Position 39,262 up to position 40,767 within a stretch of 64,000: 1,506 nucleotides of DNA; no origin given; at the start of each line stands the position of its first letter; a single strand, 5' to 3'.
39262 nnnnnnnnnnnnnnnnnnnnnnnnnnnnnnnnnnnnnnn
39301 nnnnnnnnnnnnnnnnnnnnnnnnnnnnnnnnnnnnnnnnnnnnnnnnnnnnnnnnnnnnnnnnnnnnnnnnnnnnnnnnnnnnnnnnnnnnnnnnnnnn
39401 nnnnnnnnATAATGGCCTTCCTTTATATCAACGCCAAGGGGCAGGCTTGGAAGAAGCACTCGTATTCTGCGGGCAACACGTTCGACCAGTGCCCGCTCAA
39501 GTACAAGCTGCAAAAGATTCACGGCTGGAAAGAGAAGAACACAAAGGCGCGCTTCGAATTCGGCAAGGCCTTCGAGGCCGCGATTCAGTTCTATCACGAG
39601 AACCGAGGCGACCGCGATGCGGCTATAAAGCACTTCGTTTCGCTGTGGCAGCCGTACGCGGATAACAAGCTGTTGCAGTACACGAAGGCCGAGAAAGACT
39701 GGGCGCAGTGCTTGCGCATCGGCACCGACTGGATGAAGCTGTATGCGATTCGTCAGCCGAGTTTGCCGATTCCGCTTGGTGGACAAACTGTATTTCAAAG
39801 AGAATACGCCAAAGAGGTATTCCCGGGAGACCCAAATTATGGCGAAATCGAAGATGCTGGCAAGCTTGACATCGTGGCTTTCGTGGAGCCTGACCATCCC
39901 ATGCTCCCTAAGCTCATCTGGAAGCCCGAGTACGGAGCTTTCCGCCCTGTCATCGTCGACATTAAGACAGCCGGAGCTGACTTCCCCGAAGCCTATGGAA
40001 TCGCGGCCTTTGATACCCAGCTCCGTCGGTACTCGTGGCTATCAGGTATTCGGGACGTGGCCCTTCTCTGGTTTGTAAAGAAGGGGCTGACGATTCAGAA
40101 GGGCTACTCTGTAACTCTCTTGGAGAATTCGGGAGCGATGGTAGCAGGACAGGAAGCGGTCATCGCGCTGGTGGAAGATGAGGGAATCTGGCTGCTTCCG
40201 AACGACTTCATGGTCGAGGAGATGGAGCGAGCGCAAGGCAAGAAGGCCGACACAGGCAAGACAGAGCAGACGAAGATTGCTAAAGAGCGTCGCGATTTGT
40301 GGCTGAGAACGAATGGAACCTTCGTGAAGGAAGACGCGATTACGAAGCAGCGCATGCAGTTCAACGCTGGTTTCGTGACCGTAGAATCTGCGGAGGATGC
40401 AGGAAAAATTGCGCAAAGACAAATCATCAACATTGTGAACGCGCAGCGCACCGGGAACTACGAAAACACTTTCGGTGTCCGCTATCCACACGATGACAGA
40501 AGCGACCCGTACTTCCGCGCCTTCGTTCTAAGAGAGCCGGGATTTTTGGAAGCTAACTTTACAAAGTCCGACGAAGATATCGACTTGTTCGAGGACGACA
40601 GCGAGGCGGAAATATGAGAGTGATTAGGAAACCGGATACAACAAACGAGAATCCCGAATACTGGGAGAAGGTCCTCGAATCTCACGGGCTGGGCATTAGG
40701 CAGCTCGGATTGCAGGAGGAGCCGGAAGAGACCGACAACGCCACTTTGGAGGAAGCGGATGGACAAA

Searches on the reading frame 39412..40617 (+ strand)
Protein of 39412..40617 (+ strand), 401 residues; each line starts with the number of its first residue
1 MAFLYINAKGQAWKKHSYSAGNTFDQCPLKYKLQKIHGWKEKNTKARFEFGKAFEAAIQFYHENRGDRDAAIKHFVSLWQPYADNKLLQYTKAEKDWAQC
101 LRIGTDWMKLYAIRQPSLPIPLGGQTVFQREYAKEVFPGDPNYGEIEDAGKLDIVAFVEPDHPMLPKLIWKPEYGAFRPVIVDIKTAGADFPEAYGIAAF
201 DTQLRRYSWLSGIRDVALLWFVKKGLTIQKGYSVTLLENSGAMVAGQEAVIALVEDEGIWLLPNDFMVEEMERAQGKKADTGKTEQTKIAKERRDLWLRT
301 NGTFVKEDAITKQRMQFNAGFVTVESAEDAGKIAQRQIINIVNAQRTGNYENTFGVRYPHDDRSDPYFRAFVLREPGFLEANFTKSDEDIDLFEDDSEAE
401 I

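Call 13: search_protein_families(library=phrogs, proteins=[window:39412-40617:+])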
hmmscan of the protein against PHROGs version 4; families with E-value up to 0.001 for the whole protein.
window:39412-40617:+ (401 aa): 2 families
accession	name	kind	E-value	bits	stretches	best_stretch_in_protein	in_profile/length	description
phrog_1218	-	DNA, RNA and nucleotide metabolism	1.7e-05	25.2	1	17-109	11-105/364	exonuclease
phrog_69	-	DNA, RNA and nucleotide metabolism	0.00031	20.9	1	16-98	90-176/501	exonuclease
